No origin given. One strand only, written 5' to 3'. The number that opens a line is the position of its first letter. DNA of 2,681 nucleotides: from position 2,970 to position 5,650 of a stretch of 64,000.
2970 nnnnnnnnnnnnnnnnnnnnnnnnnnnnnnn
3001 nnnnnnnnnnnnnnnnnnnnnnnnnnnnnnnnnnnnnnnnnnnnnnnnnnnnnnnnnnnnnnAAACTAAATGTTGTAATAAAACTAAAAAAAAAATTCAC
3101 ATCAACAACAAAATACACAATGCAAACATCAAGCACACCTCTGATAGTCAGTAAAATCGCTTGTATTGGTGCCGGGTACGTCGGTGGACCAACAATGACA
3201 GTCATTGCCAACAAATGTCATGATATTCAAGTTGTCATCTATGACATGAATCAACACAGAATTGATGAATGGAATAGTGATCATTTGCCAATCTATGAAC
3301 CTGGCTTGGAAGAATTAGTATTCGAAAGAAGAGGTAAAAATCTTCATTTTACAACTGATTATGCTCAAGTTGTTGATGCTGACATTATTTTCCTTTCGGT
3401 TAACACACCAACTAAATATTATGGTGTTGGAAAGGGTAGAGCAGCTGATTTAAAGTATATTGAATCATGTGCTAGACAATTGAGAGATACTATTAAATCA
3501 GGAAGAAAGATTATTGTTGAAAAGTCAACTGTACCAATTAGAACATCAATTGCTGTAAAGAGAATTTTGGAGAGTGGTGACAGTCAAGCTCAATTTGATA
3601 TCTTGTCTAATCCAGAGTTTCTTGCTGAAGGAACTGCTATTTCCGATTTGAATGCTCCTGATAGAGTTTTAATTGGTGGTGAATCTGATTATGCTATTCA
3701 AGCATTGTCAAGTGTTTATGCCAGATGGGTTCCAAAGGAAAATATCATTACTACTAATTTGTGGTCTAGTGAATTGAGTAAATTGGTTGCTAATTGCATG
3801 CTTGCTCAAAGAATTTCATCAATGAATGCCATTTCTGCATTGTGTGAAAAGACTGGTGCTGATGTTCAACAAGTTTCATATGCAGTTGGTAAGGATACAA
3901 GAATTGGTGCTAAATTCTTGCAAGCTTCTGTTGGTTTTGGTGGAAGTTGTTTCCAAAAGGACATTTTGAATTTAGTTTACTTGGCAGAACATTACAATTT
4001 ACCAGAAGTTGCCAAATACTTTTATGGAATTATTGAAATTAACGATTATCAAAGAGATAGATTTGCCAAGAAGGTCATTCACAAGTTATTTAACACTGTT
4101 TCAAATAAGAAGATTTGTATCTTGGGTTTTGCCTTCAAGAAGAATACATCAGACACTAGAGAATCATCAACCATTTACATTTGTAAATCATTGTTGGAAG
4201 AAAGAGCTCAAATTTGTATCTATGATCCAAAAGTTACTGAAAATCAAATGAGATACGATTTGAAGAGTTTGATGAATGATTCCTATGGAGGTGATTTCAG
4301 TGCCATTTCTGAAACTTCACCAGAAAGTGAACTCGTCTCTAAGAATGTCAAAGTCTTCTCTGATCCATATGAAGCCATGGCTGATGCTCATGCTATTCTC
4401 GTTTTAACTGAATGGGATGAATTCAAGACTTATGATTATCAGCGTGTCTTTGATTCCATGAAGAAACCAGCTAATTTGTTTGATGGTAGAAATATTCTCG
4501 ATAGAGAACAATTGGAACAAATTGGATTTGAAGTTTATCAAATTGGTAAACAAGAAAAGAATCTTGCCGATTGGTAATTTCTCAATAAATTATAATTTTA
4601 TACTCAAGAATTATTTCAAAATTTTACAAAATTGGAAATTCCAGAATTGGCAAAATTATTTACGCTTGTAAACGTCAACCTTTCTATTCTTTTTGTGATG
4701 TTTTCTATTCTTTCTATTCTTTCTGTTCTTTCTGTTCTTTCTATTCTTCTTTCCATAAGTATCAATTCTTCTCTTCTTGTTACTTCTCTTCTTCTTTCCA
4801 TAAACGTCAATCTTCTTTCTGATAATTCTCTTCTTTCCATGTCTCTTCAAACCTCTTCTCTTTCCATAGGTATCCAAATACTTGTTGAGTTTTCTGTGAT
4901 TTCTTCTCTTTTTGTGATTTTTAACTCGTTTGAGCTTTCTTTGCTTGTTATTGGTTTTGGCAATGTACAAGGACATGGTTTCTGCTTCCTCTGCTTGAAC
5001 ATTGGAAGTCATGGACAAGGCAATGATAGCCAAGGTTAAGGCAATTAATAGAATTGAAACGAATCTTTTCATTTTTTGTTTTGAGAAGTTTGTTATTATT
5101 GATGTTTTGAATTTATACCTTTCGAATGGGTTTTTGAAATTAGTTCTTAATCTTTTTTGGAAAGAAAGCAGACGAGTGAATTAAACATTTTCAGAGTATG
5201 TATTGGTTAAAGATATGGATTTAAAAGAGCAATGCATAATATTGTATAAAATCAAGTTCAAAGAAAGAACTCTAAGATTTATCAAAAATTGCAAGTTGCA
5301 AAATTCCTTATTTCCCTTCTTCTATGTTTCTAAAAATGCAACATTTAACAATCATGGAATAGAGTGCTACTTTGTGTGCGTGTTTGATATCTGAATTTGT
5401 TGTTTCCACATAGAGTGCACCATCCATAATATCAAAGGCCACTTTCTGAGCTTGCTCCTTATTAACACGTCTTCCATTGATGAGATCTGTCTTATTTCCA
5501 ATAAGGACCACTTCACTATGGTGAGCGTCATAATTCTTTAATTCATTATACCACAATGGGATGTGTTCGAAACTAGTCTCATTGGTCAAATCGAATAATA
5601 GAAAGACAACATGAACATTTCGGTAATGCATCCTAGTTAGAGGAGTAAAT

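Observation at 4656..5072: Secreted hyper-basic repeat peptide precursor encoded on a coding microsatellite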

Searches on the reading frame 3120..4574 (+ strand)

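Call 6: search_protein_families(library=pfam, proteins=[window:3120-4574:+], max_evalue=0.1)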
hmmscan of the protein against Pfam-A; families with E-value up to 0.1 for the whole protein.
window:3120-4574:+ (485 aa): 8 families
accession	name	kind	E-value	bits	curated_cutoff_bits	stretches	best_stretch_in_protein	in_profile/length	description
PF03721.20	UDPG_MGDP_dh_N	-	1.3e-58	198.1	27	1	12-196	2-184/187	UDP-glucose/GDP-mannose dehydrogenase family, NAD binding domain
PF03720.21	UDPG_MGDP_dh_C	-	1.6e-30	106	30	1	334-462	2-103/103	UDP-glucose/GDP-mannose dehydrogenase family, UDP binding domain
PF00984.24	UDPG_MGDP_dh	-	2.2e-30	105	25.4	1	215-309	1-93/94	UDP-glucose/GDP-mannose dehydrogenase family, central domain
PF02737.24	3HCDH_N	-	0.00018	21.9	22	1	12-91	1-83/180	3-hydroxyacyl-CoA dehydrogenase, NAD binding domain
PF03435.24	Sacchrp_dh_NADP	-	0.0078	17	25.1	1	13-50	1-38/129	Saccharopine dehydrogenase NADP binding domain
PF00056.29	Ldh_1_N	-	0.017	15.6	27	0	12-48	2-39/141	lactate/malate dehydrogenase, NAD binding domain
PF01210.29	NAD_Gly3P_dh_N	-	0.029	14.8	23.1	0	12-96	1-79/158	NAD-dependent glycerol-3-phosphate dehydrogenase N-terminus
PF03446.21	NAD_binding_2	-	0.05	14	21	0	12-101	1-70/161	NAD binding domain of 6-phosphogluconate dehydrogenase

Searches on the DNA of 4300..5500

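Call 62: search_rna_families(source=window, start=4300, end=5500, threshold=evalue, max_evalue=1)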
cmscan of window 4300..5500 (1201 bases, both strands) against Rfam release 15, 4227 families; matches with E-value up to 1: 1.
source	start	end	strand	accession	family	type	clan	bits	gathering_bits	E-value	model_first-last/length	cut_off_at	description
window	5065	5103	-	RF02098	DGCR5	Gene; lncRNA;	-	21.4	50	0.32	1-49/49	no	DiGeorge syndrome critical region gene 5 conserved region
